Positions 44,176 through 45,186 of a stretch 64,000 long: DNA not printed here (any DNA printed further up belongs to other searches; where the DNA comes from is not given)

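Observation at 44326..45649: Candidate two-gene module: Cys-rich HNH-like protein + DUF3592-like membrane protein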

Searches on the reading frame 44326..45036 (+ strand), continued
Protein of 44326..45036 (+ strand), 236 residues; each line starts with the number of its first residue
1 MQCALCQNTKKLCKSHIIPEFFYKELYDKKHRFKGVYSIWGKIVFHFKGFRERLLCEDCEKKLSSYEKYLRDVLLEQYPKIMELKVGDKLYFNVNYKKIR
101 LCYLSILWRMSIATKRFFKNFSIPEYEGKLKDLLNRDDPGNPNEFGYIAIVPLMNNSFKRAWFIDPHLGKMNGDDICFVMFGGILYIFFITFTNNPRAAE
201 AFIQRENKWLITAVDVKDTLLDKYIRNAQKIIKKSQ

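Call 92: search_protein_families(library=pfam, proteins=[L090:1124-1459:+, L090:1-225:+, L081:1106-1546:+, L081:982-1164:+, L092:4147-4917:+, L092:5802-6527:+], max_evalue=0.01)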
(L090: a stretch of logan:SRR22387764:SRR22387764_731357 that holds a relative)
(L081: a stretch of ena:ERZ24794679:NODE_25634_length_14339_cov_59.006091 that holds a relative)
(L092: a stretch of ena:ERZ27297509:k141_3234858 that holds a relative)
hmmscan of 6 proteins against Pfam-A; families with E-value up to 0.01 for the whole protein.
L090:1124-1459:+ (112 aa): 0 families

L090:1-225:+ (75 aa): 1 family
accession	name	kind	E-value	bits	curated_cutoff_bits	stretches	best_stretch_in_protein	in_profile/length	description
PF01850.27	PIN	-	1.2e-11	45.7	23.6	1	4-67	55-118/120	PIN domain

L081:1106-1546:+ (147 aa): 4 families
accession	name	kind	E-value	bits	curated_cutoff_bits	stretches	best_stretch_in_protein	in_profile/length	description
PF19502.5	DUF6036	-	7.6e-06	26.3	23.6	1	8-145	7-117/164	Nucleotidyltransferase of unknown function (DUF6036)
PF10706.15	Aminoglyc_resit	-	0.00018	22.1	21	1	9-66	3-62/149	Aminoglycoside-2''-adenylyltransferase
PF14907.12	NTP_transf_5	-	0.00043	20.4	31.2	1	5-69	57-122/249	Uncharacterised nucleotidyltransferase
PF09970.15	DUF2204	-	0.0034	17.5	20.3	1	7-138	4-136/181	Nucleotidyl transferase of unknown function (DUF2204)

L081:982-1164:+ (61 aa): 0 families

L092:4147-4917:+ (257 aa): 0 families

L092:5802-6527:+ (242 aa): 0 families

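Call 95: search_protein_families(library=pfam, proteins=[L051:5261-5686:-, L003:129-452:+], max_evalue=1)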
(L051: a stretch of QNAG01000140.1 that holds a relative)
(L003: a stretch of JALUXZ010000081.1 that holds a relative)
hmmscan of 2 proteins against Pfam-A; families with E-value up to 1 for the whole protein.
L051:5261-5686:- (142 aa): 8 families
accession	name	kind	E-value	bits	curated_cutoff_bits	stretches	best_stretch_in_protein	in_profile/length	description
PF20563.3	DUF6773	-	0.011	16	27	0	12-37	120-145/163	Family of unknown function (DUF6773)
PF03706.18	LPG_synthase_TM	-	0.012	15.5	33.4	1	14-61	143-190/302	Lysylphosphatidylglycerol synthase TM region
PF09973.14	DUF2208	-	0.037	14.1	24.3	1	11-78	86-152/231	Predicted membrane protein (DUF2208)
PF13803.12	DUF4184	-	0.049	13.9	25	1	98-133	39-75/229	Domain of unknown function (DUF4184)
PF02687.27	FtsX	-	0.3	11.6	25.5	1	12-73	49-107/120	FtsX-like permease C-terminal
PF15670.10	Spem1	-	0.4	10.5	27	1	5-48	19-63/253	Spermatid maturation protein 1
PF04647.20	AgrB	-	0.56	10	23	1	16-73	102-158/185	Accessory gene regulator B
PF09843.14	DUF2070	-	0.96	8.1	30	1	19-63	154-198/561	Predicted membrane protein (DUF2070)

L003:129-452:+ (108 aa): 0 families

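Call 100: list_cluster_members(proteins=[window:44326-45033:+, P0010, P0026, P0041, P0045, P0046])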
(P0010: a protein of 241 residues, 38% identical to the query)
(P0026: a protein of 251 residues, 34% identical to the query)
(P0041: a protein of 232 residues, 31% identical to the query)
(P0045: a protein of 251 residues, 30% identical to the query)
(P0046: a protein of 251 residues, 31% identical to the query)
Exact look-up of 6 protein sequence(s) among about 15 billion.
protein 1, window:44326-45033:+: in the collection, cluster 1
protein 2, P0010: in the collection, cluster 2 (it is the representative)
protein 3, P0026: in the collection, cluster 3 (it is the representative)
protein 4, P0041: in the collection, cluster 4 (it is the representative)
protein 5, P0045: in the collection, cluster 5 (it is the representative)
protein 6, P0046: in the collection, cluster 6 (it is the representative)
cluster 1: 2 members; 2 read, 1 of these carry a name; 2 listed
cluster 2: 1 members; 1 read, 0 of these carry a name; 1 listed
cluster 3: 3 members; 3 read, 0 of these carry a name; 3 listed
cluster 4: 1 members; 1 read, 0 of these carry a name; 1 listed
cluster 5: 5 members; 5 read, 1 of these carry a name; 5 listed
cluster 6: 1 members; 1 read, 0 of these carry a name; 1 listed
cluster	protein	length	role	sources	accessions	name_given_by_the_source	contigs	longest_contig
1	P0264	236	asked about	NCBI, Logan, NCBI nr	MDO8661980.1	MAG: hypothetical protein Q7K98_01995 [Candidatus Omnitrophota bacterium] | hypothetical protein [Candidatus Omnitrophota bacterium]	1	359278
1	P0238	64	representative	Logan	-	-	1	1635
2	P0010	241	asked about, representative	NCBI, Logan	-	-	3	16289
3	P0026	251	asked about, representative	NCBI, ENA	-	-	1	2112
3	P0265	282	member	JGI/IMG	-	-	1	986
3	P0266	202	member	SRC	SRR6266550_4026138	-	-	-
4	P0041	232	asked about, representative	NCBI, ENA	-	-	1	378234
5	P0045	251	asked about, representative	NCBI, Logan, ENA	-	-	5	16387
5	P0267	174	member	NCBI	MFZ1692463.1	MAG: hypothetical protein WAT74_04610 [Flavobacteriales bacterium]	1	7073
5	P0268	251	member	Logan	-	-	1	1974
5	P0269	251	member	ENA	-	-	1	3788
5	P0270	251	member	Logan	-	-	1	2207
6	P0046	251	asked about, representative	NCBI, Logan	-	-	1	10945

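Call 104: find_related_loci(query=A2, collection=viral_contigs, flank=5000)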
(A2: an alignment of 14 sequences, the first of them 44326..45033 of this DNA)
Query A2 (236 aa) in viral_contigs; peptide patterns used: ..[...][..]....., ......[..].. (x = any residue, [..] = any of these).
26 stretches matched a pattern; 3 encode a relative of the query (tblastn E <= 1e-3); 3 distinct loci.
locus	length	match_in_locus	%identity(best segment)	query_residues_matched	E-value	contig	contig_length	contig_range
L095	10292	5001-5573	34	2-191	6e-26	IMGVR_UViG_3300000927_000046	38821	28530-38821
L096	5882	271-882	28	3-202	3e-24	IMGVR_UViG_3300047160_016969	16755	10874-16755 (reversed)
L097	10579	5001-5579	32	3-191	9e-21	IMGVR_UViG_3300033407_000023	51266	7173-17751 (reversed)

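Call 113: search_protein_families(library=pfam, proteins=[L050:6720-7826:+, L038:6727-7233:+, L045:6717-7316:+, L039:3764-5947:+, L028:5274-5966:+, L021:1316-1957:+, L011:5210-5959:+, L045:4364-5989:+, L069:4091-5926:+, L008:3974-6001:+], max_evalue=0.0001)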
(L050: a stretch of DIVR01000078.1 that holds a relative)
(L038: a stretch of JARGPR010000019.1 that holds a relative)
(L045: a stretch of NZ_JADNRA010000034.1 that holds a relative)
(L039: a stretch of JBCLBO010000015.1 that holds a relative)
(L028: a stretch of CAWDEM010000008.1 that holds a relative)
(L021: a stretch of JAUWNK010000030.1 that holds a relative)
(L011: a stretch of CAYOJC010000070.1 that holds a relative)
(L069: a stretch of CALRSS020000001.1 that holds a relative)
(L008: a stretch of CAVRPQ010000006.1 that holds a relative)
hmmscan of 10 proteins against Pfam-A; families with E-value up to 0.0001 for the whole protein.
L050:6720-7826:+ (369 aa): 1 family
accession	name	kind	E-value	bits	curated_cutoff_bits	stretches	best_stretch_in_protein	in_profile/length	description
PF04055.27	Radical_SAM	-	9.6e-21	75.1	29.5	1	112-262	6-162/166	Radical SAM superfamily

L038:6727-7233:+ (169 aa): 0 families

L045:6717-7316:+ (200 aa): 0 families

L039:3764-5947:+ (728 aa): 0 families

L028:5274-5966:+ (231 aa): 12 families
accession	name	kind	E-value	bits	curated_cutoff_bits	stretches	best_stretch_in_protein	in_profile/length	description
PF07719.23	TPR_2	-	5.3e-16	57.8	27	0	80-112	1-33/34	Tetratricopeptide repeat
PF00515.34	TPR_1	-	1.2e-15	57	27.8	0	120-147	3-30/34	Tetratricopeptide repeat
PF13424.12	TPR_12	-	6.9e-14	52.2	30.1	2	120-180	5-73/77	Tetratricopeptide repeat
PF13428.12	TPR_14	-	1.2e-10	41.4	23.5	0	154-194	3-43/44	Tetratricopeptide repeat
PF13414.12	TPR_11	-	1.7e-10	40.8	26.8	0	128-166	4-42/42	TPR repeat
PF13176.12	TPR_7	-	1.4e-09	37.7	27.9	0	84-111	3-30/36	Tetratricopeptide repeat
PF13181.12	TPR_8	-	6e-09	35.8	25.7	0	80-111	1-32/34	Tetratricopeptide repeat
PF13432.12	TPR_16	-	7.2e-09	36.4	32.7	1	130-186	9-65/65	Tetratricopeptide repeat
PF13374.12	TPR_10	-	1.7e-08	34.7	27.5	0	122-147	6-31/42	Tetratricopeptide repeat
PF14559.12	TPR_19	-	8.2e-08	32.9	25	1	130-188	3-61/68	Tetratricopeptide repeat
PF13431.12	TPR_17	-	2.4e-05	24.7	24.4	0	143-171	4-32/34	Tetratricopeptide repeat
PF13174.12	TPR_6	-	8.4e-05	23.4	26.3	0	81-112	1-32/33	Tetratricopeptide repeat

L021:1316-1957:+ (214 aa): 0 families

L011:5210-5959:+ (250 aa): 0 families

L045:4364-5989:+ (542 aa): 3 families
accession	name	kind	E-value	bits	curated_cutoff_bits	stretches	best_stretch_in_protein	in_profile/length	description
PF06418.20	CTP_synth_N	-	7.9e-119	396.3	26.1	1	3-264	1-264/265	CTP synthase N-terminus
PF00117.34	GATase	-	3e-34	118.8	22.8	1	301-533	2-189/190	Glutamine amidotransferase class-I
PF07722.19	Peptidase_C26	-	1.3e-06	28.7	20.5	0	447-516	156-219/219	Peptidase C26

L069:4091-5926:+ (612 aa): 3 families
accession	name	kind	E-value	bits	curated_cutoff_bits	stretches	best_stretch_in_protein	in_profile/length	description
PF02776.23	TPP_enzyme_N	-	1.2e-37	128.8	26.8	1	52-165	4-117/119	Thiamine pyrophosphate enzyme, N-terminal TPP binding domain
PF02775.26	TPP_enzyme_C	-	2.4e-35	122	21.9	1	438-587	1-151/151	Thiamine pyrophosphate enzyme, C-terminal TPP binding domain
PF00205.28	TPP_enzyme_M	-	2.5e-31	108.6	30.4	1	242-377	3-136/137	Thiamine pyrophosphate enzyme, central domain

L008:3974-6001:+ (676 aa): 4 families
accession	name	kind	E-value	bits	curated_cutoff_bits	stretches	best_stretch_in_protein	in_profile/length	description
PF08676.16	MutL_C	-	6.4e-35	120.4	25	1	490-632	2-142/142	MutL C terminal dimerisation domain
PF01119.25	DNA_mis_repair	-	1.4e-34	118.7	26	1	266-363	21-118/119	DNA mismatch repair protein, C-terminal domain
PF13589.12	HATPase_c_3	-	3e-11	43.9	25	1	25-120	4-99/137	Histidine kinase-, DNA gyrase B-, and HSP90-like ATPase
PF02518.31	HATPase_c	-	5.1e-07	30.6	26.4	1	22-78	4-63/111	Histidine kinase-, DNA gyrase B-, and HSP90-like ATPase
